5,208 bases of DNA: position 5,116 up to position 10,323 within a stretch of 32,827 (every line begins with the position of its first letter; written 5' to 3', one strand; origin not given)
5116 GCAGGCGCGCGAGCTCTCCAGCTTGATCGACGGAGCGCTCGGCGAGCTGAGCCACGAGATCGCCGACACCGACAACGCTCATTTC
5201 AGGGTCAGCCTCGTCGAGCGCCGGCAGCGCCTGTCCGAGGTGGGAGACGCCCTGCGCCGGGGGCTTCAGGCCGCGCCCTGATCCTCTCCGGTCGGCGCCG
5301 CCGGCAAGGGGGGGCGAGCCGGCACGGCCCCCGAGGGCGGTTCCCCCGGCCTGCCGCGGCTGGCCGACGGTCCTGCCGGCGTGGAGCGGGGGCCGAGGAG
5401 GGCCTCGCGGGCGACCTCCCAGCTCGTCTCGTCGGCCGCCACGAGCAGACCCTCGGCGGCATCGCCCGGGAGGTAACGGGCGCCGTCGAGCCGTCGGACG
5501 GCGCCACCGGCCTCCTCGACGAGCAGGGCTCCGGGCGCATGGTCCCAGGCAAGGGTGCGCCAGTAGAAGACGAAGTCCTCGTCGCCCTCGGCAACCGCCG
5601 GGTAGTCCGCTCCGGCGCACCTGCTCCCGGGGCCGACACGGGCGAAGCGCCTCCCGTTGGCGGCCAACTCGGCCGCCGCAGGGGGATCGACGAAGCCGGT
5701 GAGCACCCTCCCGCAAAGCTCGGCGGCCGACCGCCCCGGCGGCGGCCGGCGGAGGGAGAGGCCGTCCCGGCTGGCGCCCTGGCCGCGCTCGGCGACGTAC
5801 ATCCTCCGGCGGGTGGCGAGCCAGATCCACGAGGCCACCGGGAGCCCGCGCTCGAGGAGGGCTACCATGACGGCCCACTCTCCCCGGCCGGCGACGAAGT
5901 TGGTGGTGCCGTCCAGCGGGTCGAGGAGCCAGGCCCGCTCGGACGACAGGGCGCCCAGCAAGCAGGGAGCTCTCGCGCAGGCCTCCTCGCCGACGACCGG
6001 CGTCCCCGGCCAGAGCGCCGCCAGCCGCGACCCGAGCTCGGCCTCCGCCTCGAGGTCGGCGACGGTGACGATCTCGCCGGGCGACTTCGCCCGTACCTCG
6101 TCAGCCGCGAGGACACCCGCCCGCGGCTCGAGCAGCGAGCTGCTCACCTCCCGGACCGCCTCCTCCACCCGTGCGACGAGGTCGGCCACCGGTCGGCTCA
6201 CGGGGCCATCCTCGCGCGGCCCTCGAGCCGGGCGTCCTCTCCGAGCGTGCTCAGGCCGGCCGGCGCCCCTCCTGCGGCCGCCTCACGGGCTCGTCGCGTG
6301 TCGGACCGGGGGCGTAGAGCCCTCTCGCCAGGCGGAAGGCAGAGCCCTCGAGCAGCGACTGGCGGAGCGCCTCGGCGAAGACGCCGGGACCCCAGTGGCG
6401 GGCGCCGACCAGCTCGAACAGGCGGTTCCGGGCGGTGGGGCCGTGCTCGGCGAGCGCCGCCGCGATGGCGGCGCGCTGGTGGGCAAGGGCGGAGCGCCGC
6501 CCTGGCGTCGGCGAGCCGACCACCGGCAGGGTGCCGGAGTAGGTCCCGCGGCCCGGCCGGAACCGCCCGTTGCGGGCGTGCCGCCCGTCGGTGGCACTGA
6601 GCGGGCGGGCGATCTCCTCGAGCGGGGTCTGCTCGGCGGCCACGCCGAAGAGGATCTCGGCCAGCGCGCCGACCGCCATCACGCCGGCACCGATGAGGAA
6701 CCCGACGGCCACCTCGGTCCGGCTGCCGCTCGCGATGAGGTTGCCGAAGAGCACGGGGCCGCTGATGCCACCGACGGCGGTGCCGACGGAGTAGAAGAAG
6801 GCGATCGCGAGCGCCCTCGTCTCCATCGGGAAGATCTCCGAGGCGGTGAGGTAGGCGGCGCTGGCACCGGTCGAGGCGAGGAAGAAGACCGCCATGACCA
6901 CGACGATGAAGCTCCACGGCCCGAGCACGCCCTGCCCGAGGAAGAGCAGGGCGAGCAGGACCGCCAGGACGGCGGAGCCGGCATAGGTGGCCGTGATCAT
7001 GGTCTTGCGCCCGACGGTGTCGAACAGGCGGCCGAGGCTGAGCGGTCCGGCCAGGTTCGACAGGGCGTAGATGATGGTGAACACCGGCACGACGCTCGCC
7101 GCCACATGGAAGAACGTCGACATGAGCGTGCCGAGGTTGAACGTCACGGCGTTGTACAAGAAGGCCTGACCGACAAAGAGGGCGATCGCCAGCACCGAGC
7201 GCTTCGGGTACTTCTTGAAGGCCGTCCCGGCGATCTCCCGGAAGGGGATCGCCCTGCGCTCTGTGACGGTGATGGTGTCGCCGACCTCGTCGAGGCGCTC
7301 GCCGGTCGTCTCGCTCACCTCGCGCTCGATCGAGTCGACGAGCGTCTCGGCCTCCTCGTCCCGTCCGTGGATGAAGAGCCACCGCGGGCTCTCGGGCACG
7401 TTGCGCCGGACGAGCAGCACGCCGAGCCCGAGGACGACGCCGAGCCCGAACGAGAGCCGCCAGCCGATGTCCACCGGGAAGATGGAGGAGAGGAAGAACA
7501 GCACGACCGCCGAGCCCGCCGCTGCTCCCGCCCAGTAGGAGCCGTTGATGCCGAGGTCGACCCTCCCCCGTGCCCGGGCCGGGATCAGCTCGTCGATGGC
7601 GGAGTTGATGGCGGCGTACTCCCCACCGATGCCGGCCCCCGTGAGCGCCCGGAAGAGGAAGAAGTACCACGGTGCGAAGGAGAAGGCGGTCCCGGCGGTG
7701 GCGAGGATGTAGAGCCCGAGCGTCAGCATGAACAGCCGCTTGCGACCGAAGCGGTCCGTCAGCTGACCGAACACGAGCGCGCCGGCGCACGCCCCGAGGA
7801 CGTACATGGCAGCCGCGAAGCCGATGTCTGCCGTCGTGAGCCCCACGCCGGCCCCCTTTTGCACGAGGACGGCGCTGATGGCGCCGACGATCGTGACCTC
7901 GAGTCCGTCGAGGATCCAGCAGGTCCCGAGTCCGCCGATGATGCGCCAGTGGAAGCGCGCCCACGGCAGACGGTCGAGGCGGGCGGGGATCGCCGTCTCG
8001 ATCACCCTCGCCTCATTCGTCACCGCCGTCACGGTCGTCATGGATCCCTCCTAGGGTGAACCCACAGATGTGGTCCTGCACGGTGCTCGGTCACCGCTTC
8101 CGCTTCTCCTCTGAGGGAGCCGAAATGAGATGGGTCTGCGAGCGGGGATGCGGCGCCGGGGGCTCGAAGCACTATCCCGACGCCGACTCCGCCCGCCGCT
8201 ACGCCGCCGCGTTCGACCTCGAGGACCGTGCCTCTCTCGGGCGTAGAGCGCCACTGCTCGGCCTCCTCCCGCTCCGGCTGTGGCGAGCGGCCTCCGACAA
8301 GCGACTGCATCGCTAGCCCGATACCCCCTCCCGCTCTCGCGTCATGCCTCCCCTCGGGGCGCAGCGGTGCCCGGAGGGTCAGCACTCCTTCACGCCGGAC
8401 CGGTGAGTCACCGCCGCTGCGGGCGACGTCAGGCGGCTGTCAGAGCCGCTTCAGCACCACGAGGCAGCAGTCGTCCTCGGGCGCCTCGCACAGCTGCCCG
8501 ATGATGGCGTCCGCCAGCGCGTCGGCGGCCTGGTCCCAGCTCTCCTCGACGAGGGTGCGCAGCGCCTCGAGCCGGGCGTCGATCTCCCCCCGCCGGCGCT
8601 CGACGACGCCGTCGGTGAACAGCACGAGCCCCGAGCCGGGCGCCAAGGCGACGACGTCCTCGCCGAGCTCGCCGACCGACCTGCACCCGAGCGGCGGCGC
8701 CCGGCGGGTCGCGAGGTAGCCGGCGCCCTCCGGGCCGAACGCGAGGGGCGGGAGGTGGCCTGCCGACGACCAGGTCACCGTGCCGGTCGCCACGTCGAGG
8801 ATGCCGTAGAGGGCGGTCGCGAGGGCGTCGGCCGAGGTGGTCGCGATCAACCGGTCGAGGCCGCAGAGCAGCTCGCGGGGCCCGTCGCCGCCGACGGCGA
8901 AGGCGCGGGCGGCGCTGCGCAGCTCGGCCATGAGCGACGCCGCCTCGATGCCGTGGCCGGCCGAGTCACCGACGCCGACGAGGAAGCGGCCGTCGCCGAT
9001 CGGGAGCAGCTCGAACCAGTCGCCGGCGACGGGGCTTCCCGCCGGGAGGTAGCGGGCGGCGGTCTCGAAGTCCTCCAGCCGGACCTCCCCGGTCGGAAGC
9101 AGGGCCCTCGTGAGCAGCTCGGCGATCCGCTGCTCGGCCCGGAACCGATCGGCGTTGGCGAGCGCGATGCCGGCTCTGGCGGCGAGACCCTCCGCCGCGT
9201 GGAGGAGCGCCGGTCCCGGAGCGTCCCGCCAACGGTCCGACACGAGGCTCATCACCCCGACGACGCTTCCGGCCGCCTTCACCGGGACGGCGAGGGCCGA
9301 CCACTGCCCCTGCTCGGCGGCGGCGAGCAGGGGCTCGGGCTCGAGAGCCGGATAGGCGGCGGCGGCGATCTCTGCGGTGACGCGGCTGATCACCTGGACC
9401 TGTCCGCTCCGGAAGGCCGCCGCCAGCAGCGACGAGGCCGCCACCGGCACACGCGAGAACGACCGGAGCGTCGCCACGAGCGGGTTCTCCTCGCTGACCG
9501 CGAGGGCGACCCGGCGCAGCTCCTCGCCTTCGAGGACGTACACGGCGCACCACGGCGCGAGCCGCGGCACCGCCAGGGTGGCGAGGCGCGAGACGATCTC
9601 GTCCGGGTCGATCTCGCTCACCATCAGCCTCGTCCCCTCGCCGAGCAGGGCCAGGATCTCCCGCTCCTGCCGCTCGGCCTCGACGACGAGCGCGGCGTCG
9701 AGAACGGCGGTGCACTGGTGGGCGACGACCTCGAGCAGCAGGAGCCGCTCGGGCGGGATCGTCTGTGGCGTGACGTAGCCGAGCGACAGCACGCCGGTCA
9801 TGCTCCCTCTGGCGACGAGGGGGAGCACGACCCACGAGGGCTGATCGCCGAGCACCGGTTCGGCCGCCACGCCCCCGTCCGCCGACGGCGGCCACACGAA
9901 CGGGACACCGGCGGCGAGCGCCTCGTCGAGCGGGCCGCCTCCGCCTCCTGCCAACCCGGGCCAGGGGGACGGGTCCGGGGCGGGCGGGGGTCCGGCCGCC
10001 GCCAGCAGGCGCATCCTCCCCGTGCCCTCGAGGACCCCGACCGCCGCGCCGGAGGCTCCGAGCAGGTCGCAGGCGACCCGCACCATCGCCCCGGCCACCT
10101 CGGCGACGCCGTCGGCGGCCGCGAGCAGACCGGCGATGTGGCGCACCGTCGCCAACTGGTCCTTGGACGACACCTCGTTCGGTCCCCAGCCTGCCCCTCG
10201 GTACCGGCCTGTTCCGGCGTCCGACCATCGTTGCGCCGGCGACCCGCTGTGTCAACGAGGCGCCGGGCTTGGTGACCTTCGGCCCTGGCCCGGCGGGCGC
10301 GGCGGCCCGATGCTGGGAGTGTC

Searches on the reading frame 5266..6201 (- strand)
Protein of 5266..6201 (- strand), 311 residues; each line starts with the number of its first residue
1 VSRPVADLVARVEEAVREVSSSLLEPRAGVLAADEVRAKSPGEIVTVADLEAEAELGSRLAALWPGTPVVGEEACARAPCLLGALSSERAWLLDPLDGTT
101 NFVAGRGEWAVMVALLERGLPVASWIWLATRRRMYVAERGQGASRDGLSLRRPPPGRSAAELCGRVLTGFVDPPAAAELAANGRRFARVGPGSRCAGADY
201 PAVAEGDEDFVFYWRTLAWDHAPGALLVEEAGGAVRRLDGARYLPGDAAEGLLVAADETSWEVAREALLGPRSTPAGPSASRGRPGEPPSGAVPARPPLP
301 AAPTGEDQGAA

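Call 49: search_protein_families(library=pfam, proteins=[window:5266-6201:-], max_evalue=0.0001)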
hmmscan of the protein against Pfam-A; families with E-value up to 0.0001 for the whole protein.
window:5266-6201:- (311 aa): 1 family
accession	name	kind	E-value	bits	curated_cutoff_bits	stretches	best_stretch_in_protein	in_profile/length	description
PF00459.30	Inositol_P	-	2.6e-38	132.5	27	1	26-257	23-254/271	Inositol monophosphatase family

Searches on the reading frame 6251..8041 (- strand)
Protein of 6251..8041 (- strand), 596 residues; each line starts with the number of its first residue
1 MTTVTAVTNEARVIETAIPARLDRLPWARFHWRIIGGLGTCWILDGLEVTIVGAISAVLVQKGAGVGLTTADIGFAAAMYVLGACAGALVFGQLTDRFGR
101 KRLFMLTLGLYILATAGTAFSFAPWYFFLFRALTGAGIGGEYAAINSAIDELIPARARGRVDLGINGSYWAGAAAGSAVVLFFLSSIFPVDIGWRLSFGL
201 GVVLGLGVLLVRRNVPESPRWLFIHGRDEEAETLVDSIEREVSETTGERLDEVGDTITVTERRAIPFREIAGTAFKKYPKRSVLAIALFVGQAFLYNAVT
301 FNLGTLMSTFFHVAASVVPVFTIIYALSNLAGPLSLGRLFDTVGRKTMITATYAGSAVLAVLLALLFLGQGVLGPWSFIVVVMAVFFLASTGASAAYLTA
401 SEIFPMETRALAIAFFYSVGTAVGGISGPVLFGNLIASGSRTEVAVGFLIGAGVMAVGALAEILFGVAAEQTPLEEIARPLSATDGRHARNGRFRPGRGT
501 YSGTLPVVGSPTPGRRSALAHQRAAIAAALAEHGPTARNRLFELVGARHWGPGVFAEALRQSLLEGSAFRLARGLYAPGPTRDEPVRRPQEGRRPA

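Call 49: search_protein_families(library=pfam, proteins=[window:6251-8041:-], max_evalue=0.0001)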
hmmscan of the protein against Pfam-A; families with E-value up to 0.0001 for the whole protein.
window:6251-8041:- (596 aa): 2 families
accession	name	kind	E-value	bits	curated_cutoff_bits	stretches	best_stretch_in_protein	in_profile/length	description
PF00083.30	Sugar_tr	-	5e-44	151.3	22.3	1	69-479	44-450/452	Sugar (and other) transporter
PF07690.21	MFS_1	-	1.2e-36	126.8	33.4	2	56-397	16-317/347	Major Facilitator Superfamily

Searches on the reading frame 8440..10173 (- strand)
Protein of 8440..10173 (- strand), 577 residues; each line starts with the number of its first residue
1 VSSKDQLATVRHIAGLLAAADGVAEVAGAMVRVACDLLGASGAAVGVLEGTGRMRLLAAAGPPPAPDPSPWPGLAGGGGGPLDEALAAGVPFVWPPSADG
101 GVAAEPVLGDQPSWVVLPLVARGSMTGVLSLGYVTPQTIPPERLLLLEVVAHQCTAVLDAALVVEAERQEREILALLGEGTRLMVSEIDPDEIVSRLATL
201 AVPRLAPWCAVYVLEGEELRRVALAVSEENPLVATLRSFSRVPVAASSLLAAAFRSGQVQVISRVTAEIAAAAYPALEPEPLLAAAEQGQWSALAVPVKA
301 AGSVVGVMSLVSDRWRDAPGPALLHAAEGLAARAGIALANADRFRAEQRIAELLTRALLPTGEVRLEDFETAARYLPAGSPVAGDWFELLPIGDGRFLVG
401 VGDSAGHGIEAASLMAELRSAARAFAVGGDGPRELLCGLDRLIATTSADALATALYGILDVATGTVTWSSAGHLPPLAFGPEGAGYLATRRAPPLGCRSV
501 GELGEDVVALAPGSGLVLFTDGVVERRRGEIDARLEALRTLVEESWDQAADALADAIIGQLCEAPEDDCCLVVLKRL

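Call 49: search_protein_families(library=pfam, proteins=[window:8440-10173:-], max_evalue=0.0001)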
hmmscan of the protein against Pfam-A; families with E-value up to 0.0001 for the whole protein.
window:8440-10173:- (577 aa): 4 families
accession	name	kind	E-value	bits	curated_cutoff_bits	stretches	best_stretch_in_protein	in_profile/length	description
PF07228.17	SpoIIE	-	6.6e-40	137.6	25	1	394-576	2-191/192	Stage II sporulation protein E (SpoIIE)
PF13185.12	GAF_2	-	7.9e-18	65.4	28.6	2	23-159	4-136/136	GAF domain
PF13492.12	GAF_3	-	2.1e-14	54.5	27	2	25-153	4-122/129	GAF domain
PF01590.32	GAF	-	4.9e-13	50.2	22.4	1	189-338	1-133/133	GAF domain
